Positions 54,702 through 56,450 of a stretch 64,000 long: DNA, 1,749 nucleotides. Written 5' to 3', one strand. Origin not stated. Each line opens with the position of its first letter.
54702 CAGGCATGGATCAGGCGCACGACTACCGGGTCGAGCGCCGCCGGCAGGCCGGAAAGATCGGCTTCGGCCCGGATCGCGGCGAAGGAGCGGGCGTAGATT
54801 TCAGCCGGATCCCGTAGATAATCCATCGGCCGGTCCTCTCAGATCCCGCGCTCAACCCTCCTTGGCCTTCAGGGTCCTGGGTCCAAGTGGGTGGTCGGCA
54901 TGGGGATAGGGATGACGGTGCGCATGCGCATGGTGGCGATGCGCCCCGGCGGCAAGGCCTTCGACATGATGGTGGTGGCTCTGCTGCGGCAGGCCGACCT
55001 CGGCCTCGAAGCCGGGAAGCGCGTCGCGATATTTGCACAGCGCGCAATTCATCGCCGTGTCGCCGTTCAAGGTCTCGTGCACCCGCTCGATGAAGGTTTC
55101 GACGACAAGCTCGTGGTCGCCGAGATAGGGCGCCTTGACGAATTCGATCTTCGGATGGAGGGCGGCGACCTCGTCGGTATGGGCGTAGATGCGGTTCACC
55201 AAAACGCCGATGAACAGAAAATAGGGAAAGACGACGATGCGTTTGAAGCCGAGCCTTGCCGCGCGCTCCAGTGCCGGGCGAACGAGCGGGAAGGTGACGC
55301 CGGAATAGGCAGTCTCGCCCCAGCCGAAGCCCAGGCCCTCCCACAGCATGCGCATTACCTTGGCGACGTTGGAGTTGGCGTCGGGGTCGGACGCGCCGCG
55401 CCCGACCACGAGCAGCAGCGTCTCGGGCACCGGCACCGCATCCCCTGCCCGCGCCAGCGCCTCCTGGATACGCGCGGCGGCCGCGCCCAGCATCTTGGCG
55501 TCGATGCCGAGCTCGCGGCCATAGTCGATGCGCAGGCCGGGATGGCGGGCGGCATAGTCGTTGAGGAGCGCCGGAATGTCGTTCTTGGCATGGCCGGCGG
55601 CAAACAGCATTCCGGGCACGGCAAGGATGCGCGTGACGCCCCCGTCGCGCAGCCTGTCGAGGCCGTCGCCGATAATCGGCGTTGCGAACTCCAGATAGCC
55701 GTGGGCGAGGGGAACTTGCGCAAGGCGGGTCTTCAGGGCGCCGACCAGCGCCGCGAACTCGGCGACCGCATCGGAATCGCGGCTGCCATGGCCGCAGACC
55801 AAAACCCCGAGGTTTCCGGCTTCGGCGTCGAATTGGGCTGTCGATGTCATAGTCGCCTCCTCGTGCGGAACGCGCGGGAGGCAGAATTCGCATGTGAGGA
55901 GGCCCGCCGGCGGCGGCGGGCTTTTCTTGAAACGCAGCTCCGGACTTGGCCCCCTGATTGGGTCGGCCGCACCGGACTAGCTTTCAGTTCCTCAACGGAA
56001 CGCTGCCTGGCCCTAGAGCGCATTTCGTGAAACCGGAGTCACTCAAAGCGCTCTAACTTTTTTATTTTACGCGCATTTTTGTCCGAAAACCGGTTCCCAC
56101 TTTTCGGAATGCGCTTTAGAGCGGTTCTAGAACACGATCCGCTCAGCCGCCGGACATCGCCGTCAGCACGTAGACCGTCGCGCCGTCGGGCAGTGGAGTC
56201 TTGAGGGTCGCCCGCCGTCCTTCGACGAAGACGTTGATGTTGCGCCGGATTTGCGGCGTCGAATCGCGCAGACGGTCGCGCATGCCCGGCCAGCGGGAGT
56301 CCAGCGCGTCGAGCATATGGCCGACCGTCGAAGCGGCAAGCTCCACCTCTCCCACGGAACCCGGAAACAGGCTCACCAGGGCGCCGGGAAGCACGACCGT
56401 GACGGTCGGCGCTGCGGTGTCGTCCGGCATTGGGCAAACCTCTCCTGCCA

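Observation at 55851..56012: Structured cbiX-operon leader with double anti-SD but no recognisable B12 box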

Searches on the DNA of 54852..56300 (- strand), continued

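Call 35: search_with_rna_model(model_id=R1, sources=[L081, L083, L084, L085, L086, L087, L088, L089, L090, L091, L092, L093, L094, L095, L096, L097, L098, L099, L100, L101, L102, L103, L104, L105, L106, L107, L108, L109, L110, L111, L112, L113, L114, L115, L116, L117, L118, L119, L120, L121, L122, L123, L124, L125, L126, L127, L128, L129, L130, L131, L132, L133, L134, L135, L136, L137, L138, L139, L140, L142, L143, L144, L145, L146, L147, L148, L149, L150, L151, L152, L153, L154, L155, L156, L157, L158, L159, L160, L161, L162, L163, L164, L165, L166, L167, L168, L169, L170, L171, L172, L173, L174, L175, L176, L177, L178, L179, L180, L181, L182], max_evalue=0.01)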
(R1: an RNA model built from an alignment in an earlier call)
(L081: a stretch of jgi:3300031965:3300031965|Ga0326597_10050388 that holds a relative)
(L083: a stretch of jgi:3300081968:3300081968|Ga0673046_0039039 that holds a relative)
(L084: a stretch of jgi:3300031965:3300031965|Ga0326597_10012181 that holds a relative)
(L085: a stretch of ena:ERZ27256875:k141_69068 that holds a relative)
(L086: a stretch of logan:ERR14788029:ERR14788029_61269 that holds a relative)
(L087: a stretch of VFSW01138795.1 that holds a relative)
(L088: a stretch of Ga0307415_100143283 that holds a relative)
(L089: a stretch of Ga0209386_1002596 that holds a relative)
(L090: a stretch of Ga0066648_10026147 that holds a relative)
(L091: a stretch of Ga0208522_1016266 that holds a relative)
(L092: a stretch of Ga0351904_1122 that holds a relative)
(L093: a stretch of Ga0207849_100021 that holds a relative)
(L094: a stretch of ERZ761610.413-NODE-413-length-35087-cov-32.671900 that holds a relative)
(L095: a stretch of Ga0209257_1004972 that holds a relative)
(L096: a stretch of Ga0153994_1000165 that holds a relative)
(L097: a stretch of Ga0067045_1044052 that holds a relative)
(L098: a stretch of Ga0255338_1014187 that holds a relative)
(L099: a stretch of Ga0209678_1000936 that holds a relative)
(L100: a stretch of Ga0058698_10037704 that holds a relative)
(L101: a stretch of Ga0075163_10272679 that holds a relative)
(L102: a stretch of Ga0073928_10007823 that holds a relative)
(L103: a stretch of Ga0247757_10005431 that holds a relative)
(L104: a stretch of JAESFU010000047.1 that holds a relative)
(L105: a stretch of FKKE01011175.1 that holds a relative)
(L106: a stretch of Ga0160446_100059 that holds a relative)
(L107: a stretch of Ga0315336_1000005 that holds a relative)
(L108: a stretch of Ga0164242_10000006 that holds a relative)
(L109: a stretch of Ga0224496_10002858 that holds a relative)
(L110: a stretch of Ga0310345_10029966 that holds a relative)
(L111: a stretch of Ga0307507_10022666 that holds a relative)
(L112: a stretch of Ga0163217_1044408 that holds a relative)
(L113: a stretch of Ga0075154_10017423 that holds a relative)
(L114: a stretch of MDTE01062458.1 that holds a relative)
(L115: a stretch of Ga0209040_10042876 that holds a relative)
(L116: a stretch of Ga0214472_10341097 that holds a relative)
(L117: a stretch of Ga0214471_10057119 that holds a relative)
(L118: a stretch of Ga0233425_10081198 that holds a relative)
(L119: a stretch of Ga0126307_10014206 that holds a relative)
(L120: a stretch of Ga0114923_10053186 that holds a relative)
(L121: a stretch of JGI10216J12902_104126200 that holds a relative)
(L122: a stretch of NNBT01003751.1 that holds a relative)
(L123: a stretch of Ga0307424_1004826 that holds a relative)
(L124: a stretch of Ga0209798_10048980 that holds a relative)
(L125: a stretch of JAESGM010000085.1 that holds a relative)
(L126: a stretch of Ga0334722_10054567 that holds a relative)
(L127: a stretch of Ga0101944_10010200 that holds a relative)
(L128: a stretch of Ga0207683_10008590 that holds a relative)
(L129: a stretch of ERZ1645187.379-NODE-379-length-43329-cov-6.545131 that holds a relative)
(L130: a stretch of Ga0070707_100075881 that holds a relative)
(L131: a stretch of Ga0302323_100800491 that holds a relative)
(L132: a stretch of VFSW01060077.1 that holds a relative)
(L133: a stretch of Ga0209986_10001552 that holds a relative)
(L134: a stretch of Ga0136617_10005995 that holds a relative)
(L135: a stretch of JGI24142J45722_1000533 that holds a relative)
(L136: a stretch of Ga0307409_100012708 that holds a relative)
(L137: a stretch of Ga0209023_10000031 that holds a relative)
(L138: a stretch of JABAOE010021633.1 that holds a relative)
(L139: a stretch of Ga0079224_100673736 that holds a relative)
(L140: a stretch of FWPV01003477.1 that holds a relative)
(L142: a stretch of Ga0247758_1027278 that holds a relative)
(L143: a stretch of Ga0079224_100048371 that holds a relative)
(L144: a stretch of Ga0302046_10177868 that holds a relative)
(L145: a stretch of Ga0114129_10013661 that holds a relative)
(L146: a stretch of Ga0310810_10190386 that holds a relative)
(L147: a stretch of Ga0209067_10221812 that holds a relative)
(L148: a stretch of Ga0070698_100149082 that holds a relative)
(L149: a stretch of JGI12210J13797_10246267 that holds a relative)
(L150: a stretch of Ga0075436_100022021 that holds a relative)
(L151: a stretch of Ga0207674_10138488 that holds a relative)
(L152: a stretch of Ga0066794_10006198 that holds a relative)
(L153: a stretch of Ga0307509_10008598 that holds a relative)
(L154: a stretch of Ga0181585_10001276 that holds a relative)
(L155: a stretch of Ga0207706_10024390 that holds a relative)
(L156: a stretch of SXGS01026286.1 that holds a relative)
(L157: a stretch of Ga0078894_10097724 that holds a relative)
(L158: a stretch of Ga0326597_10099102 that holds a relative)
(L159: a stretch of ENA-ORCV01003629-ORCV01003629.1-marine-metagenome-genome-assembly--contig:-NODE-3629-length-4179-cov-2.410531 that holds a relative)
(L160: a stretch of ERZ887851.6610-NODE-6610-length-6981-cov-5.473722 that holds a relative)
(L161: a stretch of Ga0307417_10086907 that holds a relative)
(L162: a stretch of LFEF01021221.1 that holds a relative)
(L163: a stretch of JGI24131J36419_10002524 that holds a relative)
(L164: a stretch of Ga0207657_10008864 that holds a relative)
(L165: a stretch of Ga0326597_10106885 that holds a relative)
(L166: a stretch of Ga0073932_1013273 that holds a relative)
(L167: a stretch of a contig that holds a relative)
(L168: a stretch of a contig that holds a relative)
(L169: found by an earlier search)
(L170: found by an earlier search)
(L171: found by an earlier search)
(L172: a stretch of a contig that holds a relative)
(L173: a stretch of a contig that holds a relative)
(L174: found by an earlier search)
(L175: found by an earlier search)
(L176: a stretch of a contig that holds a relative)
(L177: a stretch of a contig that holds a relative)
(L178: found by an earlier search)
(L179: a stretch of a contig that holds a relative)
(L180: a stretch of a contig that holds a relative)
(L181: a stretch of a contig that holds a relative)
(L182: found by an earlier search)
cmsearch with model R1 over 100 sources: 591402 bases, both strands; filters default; matches with E-value up to 0.01: 59.
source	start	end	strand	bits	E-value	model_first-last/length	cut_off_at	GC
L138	990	1067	+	93.6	1e-22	1-78/78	no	0.68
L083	2849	2925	+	92.7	1.9e-22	1-78/78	no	0.64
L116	1297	1373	-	91.9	3.1e-22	1-78/78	no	0.62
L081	1957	2033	+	91.5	3.9e-22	1-78/78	no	0.64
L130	2371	2448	+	91.4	4.3e-22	1-78/78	no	0.62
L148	1680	1757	+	91.4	4.3e-22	1-78/78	no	0.62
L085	1047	1123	+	90.9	6e-22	1-78/78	no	0.64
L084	2842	2918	+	90.5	7.3e-22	1-78/78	no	0.65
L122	2829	2906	-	89.2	1.7e-21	1-78/78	no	0.63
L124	1337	1412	-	89.1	1.9e-21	1-78/78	no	0.67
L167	350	425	+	89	2e-21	1-78/78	no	0.66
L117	893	968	-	88.8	2.3e-21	1-78/78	no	0.68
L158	985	1060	+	88.8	2.3e-21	1-78/78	no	0.68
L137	8750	8826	-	88.5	2.8e-21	1-78/78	no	0.69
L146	513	588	+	87.1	6.7e-21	1-78/78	no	0.67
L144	481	560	+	85.8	1.6e-20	1-78/78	no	0.66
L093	651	726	+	85.5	1.9e-20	1-78/78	no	0.62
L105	543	622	-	85.3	2.1e-20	1-78/78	no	0.71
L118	645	724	+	85.3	2.1e-20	1-78/78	no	0.71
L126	2299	2376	-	84.4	3.7e-20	1-78/78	no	0.69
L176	228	305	+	83.3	7.9e-20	1-78/78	no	0.64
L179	349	428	-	83.1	8.7e-20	1-78/78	no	0.64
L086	566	643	+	83.1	8.7e-20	1-78/78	no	0.63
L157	648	727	-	83.1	9.1e-20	1-78/78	no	0.65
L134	5328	5404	+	82.9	1e-19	1-78/78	no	0.66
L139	1243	1318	+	81.8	2.1e-19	1-78/78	no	0.7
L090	1662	1741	-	80.5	4.6e-19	1-78/78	no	0.64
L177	246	325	-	80.3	5.3e-19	1-78/78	no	0.66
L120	1950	2029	+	80.1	6.2e-19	1-78/78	no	0.62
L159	2600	2676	+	79.8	7.3e-19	1-78/78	no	0.69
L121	380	455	-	79.1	1.1e-18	1-78/78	no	0.64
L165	1376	1458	-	78.8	1.4e-18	1-78/78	no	0.65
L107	2361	2436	-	78.4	1.8e-18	1-78/78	no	0.61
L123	2291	2373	+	78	2.4e-18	1-78/78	no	0.67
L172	91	175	-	76.6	5.9e-18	1-78/78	no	0.67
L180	2146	2230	-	75.4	1.3e-17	1-78/78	no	0.61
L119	3770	3849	-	73.9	3.3e-17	1-78/78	no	0.65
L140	8366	8441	-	73.5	4.2e-17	1-78/78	no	0.67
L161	820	903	-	73.3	4.7e-17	1-78/78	no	0.62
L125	3728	3803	-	73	5.8e-17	1-78/78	no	0.67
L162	5971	6046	-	73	5.8e-17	1-78/78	no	0.67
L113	2385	2460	-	73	6e-17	1-78/78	no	0.66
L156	1639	1714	+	73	6e-17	1-78/78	no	0.66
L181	7889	7964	-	73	6e-17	1-78/78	no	0.66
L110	1098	1182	+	72.9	6.3e-17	1-78/78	no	0.66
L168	3266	3341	-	70.4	3.1e-16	1-78/78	no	0.64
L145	3758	3836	-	69.9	4.4e-16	1-78/78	no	0.67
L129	7073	7151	+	68.3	1.2e-15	1-78/78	no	0.73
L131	1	74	-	67.1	2.6e-15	1-78/78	no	0.58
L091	278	352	+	64.8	1.1e-14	1-78/78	no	0.68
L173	4758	4832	+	64.8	1.1e-14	1-78/78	no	0.68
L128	3504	3582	-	64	1.9e-14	1-78/78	no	0.67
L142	991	1067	+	59.7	3e-13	1-78/78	no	0.69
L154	2641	2716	-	58.3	7.3e-13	1-78/78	no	0.57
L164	3588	3667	-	57.9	9.4e-13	1-78/78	no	0.71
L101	1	71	-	49.7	1.9e-10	6-73/78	no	0.65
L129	520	608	+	40.6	6.5e-08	1-78/78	no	0.64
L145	10500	10585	-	39.8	1.1e-07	1-78/78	no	0.66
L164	8470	8554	+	26.7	0.0005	1-78/78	no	0.66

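Call 36: search_rna_families(sources=[L011, L018, L025, L026, L029, L032, L033, L034, L035, L040, L041, L042, L043, L044, L045, L048, L049, L052, L054, L056], threshold=gathering)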
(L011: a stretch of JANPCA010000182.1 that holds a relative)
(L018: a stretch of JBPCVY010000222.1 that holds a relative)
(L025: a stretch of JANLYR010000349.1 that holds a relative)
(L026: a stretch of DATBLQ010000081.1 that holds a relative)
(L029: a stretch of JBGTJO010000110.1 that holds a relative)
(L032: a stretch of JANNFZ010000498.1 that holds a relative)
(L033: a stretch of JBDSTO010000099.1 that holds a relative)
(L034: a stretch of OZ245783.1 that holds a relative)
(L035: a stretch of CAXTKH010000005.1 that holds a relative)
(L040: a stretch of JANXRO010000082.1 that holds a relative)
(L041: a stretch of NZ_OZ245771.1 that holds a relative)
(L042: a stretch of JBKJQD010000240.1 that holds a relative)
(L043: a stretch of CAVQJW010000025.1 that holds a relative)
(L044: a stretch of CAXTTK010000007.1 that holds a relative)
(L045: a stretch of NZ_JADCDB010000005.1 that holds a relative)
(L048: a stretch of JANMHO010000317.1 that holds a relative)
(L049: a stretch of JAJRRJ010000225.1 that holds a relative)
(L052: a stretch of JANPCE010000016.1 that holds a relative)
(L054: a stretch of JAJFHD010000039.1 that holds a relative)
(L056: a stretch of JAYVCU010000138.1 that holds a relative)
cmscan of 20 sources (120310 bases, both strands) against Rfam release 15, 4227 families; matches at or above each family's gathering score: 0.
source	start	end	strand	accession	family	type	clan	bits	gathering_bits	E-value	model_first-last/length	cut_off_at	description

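Call 51: search_rna_families(sources=[L129, L145, L164, L066, L204, L107, L113, L110, L091, L154, L142, L128, L140, L125, L090, L093, L176, L206, L081, L084], threshold=gathering)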
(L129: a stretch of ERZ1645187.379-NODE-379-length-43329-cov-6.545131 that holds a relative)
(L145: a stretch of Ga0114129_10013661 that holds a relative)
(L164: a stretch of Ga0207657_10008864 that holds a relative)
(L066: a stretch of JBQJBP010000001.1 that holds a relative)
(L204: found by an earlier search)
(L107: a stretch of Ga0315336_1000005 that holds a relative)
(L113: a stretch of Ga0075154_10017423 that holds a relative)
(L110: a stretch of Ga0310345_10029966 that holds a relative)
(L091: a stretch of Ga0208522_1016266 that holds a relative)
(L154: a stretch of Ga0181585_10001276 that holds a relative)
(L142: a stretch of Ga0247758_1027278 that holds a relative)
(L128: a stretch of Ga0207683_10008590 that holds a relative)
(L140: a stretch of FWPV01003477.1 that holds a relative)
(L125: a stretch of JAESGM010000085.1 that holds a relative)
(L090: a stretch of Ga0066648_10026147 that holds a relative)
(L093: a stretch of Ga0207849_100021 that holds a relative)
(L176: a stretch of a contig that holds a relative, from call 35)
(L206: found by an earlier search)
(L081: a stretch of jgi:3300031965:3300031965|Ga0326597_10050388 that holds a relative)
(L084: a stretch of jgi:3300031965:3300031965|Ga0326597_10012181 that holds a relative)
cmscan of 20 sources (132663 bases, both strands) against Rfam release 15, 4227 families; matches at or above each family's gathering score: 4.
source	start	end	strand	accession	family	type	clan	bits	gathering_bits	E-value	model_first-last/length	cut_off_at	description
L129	506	722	+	RF00174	Cobalamin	Cis-reg; riboswitch;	CL00101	127.8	31.5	1.9e-31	1-189/189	no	Cobalamin riboswitch aptamer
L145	10384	10599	-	RF00174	Cobalamin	Cis-reg; riboswitch;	CL00101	125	31.5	1.2e-30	1-189/189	no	Cobalamin riboswitch aptamer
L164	8456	8671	+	RF00174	Cobalamin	Cis-reg; riboswitch;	CL00101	112.4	31.5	4.8e-27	1-189/189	no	Cobalamin riboswitch aptamer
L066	1193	1428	-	RF00174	Cobalamin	Cis-reg; riboswitch;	CL00101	75.9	31.5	1.4e-16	1-189/189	no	Cobalamin riboswitch aptamer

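Call 62: search_rna_families(sources=[L032, L048, L086, L116, L142, L118, L121, L146, L176, L120, L138, L144, L161, L177, L191, L196, L199, L205], threshold=evalue, max_evalue=10, show_alignments=3)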
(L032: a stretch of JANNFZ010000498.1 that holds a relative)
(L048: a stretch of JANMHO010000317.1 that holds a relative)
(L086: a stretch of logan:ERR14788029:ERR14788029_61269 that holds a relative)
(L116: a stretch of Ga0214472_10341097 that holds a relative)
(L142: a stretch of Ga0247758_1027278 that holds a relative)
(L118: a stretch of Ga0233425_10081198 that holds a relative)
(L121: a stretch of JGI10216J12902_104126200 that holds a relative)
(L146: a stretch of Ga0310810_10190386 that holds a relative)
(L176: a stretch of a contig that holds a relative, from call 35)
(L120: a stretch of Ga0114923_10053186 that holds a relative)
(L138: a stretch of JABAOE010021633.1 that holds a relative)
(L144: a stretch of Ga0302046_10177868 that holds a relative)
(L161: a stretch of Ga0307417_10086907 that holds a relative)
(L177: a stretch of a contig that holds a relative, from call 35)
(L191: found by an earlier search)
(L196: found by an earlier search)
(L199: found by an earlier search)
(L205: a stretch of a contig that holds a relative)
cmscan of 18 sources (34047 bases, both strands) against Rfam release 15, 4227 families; matches with E-value up to 10: 7.
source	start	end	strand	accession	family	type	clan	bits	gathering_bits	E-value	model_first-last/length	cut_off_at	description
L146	1539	1641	-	RF01059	mir-598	Gene; miRNA;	-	28.6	69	0.042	1-80/80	no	mir-598 microRNA precursor family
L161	177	216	+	RF03748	mir-2772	Gene; miRNA;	-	24.6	110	0.44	23-62/86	no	mir-2772 microRNA precursor family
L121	1430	1515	+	RF02621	BSnc120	Gene; sRNA;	-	23.4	114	0.42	1-88/88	no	Brucella sRNA 120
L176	2261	2355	+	RF03006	M23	Gene; sRNA;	-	23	41.2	2.8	1-53/53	no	M23 RNA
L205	315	364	+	RF01549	TB8Cs2H1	Gene; snRNA; snoRNA; HACA-box;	-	21.1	40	5.2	1-65/65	no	Trypanosomatid snoRNA TB8Cs2H1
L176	1694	1776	+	RF00457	IRES_mnt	Cis-reg; IRES;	-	15.7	100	6.4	90-172/203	no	Mnt IRES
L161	826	865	-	RF01145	sR14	Gene; snRNA; snoRNA; CD-box;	-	15.4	38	6.9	1-54/54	no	Small nucleolar RNA sR14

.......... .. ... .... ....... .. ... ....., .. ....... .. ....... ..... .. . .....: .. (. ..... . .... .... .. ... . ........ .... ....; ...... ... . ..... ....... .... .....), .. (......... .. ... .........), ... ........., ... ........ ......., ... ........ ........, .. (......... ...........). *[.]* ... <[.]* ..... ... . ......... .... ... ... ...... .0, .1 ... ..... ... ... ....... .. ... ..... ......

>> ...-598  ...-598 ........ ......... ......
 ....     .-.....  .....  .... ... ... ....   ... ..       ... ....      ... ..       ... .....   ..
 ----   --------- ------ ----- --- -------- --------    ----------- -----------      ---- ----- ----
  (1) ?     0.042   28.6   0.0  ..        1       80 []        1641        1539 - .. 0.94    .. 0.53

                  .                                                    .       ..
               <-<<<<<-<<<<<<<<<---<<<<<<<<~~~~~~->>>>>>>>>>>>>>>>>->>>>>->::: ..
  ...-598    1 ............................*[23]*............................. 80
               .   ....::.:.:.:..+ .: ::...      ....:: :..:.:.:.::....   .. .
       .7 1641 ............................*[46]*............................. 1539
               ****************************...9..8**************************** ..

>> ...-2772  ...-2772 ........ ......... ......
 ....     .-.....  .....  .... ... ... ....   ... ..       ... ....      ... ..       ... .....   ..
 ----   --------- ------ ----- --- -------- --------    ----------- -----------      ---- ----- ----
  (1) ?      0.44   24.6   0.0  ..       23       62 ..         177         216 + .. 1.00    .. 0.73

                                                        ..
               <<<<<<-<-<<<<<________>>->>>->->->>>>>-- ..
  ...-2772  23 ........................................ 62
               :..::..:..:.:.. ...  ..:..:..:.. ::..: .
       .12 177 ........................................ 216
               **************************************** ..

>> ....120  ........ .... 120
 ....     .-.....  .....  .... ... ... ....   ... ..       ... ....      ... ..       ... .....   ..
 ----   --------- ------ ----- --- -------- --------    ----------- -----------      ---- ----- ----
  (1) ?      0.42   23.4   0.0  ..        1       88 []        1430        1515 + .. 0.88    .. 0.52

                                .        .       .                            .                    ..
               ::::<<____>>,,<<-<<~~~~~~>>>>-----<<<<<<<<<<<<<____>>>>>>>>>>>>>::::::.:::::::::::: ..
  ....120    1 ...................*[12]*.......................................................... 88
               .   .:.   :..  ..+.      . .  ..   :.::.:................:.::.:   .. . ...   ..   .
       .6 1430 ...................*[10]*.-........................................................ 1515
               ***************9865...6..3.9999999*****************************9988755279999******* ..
